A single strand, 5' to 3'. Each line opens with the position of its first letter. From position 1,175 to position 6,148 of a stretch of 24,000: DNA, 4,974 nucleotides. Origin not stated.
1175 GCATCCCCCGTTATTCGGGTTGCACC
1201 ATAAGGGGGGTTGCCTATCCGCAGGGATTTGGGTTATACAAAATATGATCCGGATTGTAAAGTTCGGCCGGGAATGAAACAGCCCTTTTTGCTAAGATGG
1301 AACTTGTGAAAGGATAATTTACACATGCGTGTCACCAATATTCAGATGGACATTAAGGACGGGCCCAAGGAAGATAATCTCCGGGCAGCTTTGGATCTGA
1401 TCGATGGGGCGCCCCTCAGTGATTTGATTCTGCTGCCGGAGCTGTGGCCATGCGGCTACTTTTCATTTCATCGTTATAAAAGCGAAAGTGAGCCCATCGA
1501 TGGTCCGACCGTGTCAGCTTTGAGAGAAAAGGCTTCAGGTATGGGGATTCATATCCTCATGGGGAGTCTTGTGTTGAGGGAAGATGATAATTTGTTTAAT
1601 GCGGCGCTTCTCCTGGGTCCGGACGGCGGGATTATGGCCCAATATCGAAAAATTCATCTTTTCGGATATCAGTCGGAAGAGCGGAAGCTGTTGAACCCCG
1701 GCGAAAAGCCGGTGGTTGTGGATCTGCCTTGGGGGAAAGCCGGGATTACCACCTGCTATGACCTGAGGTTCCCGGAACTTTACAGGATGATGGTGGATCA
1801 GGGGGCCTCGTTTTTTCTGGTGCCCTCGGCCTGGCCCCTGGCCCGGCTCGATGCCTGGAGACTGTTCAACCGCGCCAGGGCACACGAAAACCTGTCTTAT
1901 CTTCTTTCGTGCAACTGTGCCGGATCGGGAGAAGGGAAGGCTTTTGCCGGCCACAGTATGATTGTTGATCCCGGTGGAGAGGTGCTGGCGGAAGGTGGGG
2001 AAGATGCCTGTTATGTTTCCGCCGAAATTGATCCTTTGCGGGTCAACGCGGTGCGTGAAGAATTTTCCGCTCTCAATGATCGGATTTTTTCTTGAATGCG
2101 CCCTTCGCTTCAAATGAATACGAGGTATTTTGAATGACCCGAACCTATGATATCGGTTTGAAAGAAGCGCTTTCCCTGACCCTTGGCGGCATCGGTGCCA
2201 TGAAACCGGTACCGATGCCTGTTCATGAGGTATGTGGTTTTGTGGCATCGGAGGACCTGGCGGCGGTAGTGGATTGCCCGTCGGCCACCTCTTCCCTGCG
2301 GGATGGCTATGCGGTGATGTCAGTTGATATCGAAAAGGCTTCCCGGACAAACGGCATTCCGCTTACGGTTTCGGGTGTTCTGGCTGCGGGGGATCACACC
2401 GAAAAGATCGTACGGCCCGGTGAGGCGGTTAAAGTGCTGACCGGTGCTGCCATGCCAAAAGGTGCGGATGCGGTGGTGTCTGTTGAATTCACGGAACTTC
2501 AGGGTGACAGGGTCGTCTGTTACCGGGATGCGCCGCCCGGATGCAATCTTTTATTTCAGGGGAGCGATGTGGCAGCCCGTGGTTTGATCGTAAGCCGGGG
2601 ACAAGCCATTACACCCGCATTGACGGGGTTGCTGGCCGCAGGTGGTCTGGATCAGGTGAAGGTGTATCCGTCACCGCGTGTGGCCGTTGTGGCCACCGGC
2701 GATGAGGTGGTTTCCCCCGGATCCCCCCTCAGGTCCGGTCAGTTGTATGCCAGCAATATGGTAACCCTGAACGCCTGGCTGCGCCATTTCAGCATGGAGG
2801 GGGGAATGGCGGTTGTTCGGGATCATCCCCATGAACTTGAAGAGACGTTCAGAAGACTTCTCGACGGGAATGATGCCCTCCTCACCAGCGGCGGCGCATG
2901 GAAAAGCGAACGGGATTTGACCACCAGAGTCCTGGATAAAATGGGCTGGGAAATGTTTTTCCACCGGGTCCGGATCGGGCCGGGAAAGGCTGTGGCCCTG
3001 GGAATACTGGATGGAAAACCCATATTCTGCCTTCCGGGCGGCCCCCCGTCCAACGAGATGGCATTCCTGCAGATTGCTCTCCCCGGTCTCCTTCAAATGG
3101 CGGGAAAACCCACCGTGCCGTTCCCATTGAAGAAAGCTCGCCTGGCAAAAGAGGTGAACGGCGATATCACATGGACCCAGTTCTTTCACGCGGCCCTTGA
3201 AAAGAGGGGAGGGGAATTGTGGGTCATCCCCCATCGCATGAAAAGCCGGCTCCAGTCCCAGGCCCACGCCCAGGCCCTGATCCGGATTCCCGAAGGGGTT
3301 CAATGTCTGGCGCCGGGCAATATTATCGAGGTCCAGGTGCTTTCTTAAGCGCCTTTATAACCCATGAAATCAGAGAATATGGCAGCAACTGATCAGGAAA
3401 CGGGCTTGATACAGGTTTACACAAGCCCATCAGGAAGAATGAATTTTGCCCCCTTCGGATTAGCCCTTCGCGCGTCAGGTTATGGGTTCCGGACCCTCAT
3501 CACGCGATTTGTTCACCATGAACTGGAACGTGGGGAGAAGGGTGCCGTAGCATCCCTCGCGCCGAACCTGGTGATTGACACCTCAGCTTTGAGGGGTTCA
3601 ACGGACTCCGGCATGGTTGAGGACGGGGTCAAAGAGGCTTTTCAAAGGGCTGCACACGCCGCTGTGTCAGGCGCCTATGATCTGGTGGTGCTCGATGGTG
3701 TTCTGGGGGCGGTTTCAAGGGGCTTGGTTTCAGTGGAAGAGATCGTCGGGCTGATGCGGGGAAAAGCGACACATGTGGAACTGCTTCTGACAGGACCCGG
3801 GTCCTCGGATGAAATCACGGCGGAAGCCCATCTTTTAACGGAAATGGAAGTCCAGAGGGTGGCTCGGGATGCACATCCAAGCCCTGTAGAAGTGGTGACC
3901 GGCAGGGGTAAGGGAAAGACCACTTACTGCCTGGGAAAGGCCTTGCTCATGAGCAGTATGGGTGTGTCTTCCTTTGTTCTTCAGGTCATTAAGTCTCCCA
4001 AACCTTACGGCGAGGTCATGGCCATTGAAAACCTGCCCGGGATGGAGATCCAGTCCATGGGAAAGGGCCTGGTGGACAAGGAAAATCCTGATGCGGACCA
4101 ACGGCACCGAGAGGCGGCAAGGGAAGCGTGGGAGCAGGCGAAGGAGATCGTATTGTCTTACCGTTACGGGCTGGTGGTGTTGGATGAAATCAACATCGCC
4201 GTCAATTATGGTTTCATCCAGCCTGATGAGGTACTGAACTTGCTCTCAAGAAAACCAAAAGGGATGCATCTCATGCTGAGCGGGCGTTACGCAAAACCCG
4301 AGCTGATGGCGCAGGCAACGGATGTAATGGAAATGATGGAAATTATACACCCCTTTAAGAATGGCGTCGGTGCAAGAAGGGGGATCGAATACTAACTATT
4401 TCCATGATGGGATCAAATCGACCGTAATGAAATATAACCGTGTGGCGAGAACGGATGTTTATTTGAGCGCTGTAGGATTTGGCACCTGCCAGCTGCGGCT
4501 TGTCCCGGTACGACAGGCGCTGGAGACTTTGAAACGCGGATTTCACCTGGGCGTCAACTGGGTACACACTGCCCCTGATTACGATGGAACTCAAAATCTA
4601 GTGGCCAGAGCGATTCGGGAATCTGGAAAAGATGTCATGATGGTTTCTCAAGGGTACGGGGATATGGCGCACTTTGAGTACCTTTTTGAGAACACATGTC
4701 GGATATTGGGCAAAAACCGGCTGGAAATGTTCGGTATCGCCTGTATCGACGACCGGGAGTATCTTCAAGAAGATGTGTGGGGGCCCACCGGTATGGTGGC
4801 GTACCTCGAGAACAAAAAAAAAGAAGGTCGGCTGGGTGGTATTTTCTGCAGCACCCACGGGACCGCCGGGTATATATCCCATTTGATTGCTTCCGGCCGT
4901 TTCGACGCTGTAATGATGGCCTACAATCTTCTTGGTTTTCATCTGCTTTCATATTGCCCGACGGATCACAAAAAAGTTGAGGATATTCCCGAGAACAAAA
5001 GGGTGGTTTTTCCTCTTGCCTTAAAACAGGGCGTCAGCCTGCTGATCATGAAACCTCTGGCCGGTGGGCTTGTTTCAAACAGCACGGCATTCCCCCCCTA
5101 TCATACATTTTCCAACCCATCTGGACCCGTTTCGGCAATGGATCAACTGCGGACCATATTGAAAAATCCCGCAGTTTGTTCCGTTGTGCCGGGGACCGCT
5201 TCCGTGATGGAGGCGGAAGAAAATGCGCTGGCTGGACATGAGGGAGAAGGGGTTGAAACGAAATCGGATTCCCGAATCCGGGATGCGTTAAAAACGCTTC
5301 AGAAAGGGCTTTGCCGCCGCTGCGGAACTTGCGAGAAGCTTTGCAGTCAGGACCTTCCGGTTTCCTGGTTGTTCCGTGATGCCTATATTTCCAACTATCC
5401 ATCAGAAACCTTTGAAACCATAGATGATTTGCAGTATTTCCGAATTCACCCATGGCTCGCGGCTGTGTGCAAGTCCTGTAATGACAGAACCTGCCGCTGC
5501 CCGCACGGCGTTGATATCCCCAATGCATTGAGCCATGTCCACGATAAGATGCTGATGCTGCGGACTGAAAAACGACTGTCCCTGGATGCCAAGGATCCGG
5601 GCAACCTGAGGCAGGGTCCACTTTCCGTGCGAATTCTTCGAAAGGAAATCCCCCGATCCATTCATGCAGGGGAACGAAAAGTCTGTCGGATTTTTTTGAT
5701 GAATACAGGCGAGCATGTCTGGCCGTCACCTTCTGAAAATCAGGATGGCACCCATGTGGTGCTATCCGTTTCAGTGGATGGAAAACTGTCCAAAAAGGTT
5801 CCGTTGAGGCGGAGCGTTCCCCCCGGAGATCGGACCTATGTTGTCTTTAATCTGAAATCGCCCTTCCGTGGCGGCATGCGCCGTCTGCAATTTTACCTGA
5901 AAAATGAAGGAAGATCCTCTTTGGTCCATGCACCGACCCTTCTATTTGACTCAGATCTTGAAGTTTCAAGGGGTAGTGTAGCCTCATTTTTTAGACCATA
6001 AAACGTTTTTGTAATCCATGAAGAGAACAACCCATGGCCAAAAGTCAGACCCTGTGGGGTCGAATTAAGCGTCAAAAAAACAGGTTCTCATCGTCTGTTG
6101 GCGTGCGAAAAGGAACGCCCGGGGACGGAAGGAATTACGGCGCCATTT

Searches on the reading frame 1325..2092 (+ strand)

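Call 9: search_protein_families(library=pfam, proteins=[window:1325-2092:+], max_evalue=0.001)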
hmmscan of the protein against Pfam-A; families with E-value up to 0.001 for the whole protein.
window:1325-2092:+ (256 aa): 1 family
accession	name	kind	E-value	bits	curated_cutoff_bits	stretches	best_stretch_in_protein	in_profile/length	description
PF00795.27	CN_hydrolase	-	1.4e-46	159.4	23.2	1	2-244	1-255/256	Carbon-nitrogen hydrolase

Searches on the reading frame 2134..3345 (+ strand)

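Call 9: search_protein_families(library=pfam, proteins=[window:2134-3345:+], max_evalue=0.001)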
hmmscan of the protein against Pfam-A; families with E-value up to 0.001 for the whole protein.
window:2134-3345:+ (404 aa): 3 families
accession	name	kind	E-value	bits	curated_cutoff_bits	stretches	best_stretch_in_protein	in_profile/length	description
PF03453.22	MoeA_N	-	1.8e-31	109.4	30.8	1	9-171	3-160/160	MoeA N-terminal region (domain I and II)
PF00994.29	MoCF_biosynth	-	5.4e-18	65.5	26.6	1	184-319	1-142/144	Probable molybdopterin binding domain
PF03454.20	MoeA_C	-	3.5e-06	27.6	22.1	1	334-403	1-72/72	MoeA C-terminal region (domain IV)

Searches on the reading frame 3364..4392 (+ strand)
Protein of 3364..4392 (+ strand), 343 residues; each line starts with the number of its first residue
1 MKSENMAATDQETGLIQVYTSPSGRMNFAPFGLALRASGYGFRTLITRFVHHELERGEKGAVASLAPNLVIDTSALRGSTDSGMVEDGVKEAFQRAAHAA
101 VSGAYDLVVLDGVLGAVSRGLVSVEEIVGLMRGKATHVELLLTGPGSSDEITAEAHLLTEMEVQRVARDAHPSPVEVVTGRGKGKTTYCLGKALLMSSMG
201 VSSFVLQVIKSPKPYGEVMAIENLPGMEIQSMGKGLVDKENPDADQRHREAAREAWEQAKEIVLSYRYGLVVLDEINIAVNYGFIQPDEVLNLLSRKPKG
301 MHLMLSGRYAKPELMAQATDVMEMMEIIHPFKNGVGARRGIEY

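Call 9: search_protein_families(library=pfam, proteins=[window:3364-4392:+], max_evalue=0.001)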
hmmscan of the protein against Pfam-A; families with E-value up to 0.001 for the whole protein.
window:3364-4392:+ (343 aa): 1 family
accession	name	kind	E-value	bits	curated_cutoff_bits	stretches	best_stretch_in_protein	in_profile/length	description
PF02572.21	CobA_CobO_BtuR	-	2.8e-71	239.7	25.7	2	175-343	5-172/172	ATP:corrinoid adenosyltransferase BtuR/CobO/CobP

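Call 53: search_protein_families(library=ncbifam, proteins=[window:3364-4392:+], max_evalue=0.00001)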
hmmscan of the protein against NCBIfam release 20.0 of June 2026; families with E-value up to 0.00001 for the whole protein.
window:3364-4392:+ (343 aa): 4 families
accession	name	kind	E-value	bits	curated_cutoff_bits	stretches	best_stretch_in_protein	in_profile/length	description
NF004637.0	PRK05986.1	subfamily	2.9e-65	219.6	185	2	175-343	31-197/197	cob(I)yrinic acid a,c-diamide adenosyltransferase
TIGR00708.1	cobA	equivalog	3.5e-62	209.3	167.75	2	175-343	8-177/177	cob(I)yrinic acid a,c-diamide adenosyltransferase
NF005648.0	PRK07414.1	equivalog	8.3e-36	123.2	248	2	175-325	24-173/178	P-loop NTPase family protein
NF005647.0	PRK07413.1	equivalog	7.2e-29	100.7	426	2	12-224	18-258/382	cob(I)yrinic acid a,c-diamide adenosyltransferase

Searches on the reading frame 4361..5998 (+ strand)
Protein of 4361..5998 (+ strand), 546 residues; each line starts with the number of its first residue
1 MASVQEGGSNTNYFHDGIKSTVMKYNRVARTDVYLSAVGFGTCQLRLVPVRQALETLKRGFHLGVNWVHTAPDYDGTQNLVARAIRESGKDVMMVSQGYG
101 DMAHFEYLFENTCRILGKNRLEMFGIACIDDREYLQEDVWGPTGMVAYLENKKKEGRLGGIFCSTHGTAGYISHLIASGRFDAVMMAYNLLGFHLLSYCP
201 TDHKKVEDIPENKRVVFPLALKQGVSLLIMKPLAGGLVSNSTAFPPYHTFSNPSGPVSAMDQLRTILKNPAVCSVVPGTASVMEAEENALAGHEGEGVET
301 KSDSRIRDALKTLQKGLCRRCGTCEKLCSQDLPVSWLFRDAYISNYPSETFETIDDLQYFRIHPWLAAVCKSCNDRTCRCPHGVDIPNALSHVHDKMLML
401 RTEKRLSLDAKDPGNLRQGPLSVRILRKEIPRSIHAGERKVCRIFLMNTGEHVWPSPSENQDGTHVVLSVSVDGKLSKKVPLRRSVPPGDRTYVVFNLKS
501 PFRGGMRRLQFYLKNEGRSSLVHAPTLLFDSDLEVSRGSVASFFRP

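Call 9: search_protein_families(library=pfam, proteins=[window:4361-5998:+], max_evalue=0.001)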
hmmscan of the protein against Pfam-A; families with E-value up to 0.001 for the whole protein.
window:4361-5998:+ (546 aa): 1 family
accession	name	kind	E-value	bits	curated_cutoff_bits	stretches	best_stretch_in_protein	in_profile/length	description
PF00248.27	Aldo_ket_red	-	1.4e-11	44.5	24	1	38-250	2-210/291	Aldo/keto reductase family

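Call 53: search_protein_families(library=ncbifam, proteins=[window:4361-5998:+], max_evalue=0.00001)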
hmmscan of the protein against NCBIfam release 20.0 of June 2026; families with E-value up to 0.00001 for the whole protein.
window:4361-5998:+ (546 aa): 0 families
